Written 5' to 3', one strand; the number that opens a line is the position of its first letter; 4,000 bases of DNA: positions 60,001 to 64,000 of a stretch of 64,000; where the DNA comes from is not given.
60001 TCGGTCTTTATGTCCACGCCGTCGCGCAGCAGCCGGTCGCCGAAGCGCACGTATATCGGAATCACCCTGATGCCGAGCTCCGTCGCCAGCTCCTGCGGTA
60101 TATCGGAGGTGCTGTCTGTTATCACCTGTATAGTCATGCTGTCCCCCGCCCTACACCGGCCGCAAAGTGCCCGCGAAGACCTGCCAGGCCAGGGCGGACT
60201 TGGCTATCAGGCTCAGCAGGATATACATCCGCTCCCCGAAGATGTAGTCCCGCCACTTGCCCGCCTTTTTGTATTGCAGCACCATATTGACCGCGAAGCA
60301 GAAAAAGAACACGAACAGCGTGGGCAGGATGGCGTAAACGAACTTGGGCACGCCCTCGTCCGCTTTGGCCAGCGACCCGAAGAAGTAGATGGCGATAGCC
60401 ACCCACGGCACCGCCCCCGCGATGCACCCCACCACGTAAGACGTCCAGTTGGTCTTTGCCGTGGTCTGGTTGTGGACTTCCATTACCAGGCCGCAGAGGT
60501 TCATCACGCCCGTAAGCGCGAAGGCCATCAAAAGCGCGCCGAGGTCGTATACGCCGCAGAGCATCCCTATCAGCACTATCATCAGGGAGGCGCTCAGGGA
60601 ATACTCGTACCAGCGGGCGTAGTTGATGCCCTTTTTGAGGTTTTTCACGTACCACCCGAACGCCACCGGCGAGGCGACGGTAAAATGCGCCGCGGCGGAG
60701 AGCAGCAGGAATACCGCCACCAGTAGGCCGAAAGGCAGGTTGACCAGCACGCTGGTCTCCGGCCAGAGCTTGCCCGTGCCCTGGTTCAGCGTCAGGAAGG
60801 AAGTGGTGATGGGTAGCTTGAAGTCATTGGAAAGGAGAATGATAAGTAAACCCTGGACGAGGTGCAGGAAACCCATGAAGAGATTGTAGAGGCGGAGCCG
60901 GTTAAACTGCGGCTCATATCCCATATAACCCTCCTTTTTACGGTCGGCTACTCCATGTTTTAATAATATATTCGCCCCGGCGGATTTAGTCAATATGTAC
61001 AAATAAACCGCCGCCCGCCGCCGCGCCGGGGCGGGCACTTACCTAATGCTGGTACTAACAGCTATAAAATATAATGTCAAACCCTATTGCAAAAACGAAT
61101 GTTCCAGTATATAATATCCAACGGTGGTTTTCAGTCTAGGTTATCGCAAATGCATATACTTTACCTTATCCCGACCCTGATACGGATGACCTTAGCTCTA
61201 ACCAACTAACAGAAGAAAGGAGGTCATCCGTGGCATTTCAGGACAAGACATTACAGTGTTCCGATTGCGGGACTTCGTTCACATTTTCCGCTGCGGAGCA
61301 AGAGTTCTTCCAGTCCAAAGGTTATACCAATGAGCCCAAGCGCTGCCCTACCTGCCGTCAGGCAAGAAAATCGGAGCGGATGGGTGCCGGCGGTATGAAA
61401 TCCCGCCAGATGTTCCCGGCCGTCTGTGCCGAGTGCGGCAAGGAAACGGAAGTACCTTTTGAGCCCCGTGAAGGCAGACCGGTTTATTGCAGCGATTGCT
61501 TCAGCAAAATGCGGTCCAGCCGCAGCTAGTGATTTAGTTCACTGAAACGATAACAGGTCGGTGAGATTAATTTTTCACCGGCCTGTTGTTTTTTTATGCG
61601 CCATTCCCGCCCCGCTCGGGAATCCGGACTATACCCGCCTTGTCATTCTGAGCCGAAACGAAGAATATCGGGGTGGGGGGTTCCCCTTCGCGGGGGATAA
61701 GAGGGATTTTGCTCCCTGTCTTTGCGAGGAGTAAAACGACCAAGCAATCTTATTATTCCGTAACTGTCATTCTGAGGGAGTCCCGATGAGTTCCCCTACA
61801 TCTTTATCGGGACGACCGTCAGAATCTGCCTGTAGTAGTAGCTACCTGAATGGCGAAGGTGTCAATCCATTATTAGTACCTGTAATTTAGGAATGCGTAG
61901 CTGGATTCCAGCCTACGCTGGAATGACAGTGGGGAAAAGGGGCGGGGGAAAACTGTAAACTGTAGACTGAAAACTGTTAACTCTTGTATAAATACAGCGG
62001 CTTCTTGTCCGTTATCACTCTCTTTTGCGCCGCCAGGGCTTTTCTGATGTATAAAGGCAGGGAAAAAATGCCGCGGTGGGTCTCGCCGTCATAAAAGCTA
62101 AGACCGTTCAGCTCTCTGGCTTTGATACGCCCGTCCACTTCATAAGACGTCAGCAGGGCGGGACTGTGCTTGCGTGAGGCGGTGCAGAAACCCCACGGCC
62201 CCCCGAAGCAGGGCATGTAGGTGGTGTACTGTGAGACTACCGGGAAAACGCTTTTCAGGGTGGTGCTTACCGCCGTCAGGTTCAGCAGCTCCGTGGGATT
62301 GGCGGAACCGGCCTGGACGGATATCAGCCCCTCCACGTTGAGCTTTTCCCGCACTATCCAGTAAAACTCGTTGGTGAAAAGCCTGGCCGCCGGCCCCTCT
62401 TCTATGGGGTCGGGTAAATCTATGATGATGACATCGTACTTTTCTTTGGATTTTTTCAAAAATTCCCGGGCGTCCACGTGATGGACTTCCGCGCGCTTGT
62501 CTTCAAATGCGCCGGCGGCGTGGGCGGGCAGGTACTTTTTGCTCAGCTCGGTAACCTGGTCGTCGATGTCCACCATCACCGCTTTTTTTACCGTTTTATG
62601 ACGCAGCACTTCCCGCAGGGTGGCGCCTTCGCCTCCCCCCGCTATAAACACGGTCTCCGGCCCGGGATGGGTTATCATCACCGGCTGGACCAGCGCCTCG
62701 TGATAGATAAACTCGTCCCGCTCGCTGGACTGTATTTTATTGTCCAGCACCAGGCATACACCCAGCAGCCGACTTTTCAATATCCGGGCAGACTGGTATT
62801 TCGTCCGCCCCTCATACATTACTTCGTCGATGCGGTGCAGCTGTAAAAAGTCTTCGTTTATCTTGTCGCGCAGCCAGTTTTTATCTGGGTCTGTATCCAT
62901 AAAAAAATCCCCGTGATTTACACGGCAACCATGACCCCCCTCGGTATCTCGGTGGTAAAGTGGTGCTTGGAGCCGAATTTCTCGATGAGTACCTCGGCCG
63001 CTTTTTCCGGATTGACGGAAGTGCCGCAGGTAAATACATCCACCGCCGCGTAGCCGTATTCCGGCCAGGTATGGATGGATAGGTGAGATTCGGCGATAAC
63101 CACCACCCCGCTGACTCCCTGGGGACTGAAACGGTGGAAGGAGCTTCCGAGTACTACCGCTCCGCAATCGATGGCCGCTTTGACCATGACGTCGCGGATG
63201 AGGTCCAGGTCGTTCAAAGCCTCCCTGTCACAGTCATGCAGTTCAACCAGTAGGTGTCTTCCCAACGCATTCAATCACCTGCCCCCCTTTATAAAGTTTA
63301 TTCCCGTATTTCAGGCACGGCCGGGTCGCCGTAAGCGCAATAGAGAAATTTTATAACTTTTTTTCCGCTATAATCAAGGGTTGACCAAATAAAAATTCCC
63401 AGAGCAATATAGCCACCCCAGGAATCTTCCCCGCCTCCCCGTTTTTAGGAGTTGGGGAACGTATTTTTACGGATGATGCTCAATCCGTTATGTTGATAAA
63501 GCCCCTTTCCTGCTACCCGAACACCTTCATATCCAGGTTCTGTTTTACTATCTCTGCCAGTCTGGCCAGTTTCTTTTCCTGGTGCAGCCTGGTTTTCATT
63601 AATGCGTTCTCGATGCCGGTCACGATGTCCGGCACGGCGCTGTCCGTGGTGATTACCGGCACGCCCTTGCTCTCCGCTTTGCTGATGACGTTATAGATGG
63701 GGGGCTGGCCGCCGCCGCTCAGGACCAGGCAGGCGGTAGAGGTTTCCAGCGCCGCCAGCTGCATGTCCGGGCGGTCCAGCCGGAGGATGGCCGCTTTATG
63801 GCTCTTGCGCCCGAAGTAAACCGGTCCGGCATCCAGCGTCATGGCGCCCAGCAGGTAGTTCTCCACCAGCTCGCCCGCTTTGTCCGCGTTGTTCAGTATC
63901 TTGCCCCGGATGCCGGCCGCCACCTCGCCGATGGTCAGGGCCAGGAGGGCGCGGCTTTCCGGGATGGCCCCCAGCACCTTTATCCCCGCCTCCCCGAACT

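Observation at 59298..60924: Heliorhodopsin in a two-gene operon with a DegV fatty-acid-binding protein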

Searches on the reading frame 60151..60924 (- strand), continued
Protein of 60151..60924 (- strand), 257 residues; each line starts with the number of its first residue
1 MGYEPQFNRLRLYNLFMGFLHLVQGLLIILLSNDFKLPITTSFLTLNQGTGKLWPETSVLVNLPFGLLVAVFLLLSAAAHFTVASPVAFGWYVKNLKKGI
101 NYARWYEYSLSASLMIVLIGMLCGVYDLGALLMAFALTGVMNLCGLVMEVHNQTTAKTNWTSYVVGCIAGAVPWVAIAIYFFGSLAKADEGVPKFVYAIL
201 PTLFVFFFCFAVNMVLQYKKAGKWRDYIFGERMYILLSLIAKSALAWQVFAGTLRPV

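Call 46: find_encoding_contigs(protein=P0272, flank=6000, max_places=1)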
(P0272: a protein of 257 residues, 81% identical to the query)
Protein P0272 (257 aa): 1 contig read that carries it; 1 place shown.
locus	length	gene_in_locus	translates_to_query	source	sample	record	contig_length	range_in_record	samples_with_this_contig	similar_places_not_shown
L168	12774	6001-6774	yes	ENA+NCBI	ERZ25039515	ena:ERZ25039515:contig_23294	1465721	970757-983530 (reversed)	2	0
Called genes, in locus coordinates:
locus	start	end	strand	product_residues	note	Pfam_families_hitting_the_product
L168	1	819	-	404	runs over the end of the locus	PF02366:PMT, PF13231:PMT_2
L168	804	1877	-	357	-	PF00535:Glycos_transf_2, PF13641:Glyco_tranf_2_3, PF04138:GtrA_DPMS_TM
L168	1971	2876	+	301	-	PF01656:CbiA, PF13500:AAA_26 (weak), PF07085:DRTGG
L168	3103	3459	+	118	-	PF02675:AdoMet_dc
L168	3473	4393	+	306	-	PF17284:Spermine_synt_N, PF01564:Spermine_synth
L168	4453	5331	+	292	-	PF01887:SAM_HAT_N, PF20257:SAM_HAT_C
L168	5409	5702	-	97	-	PF13451:zf_Tbcl, PF23477:zf_Tbcl_2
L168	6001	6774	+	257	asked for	PF18761:Heliorhodopsin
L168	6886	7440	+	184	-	PF00857:Isochorismatase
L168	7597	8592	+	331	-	-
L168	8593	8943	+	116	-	PF03692:CxxCxxCC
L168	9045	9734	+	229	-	-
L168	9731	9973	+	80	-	-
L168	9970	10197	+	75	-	-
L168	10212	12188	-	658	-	PF00933:Glyco_hydro_3, PF01915:Glyco_hydro_3_C, PF14310:Fn3-like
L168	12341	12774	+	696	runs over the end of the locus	PF00724:Oxidored_FMN, PF01494:FAD_binding_3 (faint), PF03486:HI0933_like (faint), PF07992:Pyr_redox_2, PF13738:Pyr_redox_3 (faint), PF01266:DAO (faint), PF12831:FAD_oxidored (weak), PF00070:Pyr_redox, +1 more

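Call 62: search_protein_families(library=ncbifam, max_evalue=0.001, proteins=[window:60151-60924:-, L166:5560-5970:+, L166:8174-8950:+])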
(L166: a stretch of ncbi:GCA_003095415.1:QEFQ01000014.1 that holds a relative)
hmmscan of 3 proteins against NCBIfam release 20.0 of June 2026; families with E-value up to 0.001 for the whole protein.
window:60151-60924:- (257 aa): 1 family
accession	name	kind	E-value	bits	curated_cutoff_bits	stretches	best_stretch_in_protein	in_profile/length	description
NF038020.1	HeR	equivalog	1.1e-104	349.3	100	1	10-254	1-244/244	heliorhodopsin HeR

L166:5560-5970:+ (136 aa): 0 families

L166:8174-8950:+ (258 aa): 0 families

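Call 79: search_protein_families(library=pfam, max_evalue=0.001, proteins=[L093:5763-6329:+, L088:2372-2866:+, L106:4907-5206:+, L112:1008-1307:+])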
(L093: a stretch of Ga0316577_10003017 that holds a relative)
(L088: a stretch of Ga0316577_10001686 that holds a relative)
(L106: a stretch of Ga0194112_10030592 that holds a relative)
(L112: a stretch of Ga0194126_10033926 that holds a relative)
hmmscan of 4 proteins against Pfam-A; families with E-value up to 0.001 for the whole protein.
L093:5763-6329:+ (189 aa): 1 family
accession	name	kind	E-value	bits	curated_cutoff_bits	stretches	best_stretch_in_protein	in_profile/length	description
PF12638.12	Staygreen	-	4.1e-48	163.4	27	1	36-184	2-147/147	Staygreen protein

L088:2372-2866:+ (165 aa): 1 family
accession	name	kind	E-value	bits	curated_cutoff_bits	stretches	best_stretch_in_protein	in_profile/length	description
PF12638.12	Staygreen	-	6.2e-48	162.8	27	1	12-160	2-147/147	Staygreen protein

L106:4907-5206:+ (100 aa): 1 family
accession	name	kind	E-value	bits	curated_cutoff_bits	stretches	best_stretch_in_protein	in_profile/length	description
PF12638.12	Staygreen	-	1.4e-20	74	27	1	8-77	2-67/147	Staygreen protein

L112:1008-1307:+ (100 aa): 1 family
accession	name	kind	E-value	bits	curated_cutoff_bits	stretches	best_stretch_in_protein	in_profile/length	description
PF12638.12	Staygreen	-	1.4e-20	74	27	1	8-77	2-67/147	Staygreen protein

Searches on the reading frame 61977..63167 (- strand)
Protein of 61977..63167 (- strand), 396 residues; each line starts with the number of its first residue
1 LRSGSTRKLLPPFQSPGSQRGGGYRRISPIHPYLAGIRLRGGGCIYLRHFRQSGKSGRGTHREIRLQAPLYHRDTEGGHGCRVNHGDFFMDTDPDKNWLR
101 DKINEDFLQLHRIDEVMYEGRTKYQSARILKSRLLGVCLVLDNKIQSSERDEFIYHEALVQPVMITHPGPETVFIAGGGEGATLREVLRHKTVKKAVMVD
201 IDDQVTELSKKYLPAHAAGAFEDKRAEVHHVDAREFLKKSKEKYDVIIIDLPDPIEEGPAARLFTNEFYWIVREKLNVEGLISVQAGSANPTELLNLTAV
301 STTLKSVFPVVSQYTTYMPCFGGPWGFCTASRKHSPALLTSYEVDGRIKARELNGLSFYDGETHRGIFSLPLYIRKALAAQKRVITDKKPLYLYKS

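Call 3: search_protein_families(library=pfam, proteins=[window:61977-63167:-])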
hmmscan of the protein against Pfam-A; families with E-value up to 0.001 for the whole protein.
window:61977-63167:- (396 aa): 2 families
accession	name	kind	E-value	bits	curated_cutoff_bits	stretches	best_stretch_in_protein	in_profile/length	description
PF01564.23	Spermine_synth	-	2.9e-46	157.8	22.9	1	152-333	1-178/186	Spermine/spermidine synthase domain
PF17284.7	Spermine_synt_N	-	1.8e-08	34.5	22.1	1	98-149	2-53/53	Spermidine synthase tetramerisation domain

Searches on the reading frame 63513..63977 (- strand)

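Call 61: search_protein_families(library=pfam, max_evalue=0.00001, proteins=[window:63513-63977:-])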
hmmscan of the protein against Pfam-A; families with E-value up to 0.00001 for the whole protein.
window:63513-63977:- (154 aa): 1 family
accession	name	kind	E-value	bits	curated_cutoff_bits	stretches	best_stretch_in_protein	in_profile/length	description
PF07085.17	DRTGG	-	1.2e-14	54.4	25.2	1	18-114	1-94/105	DRTGG domain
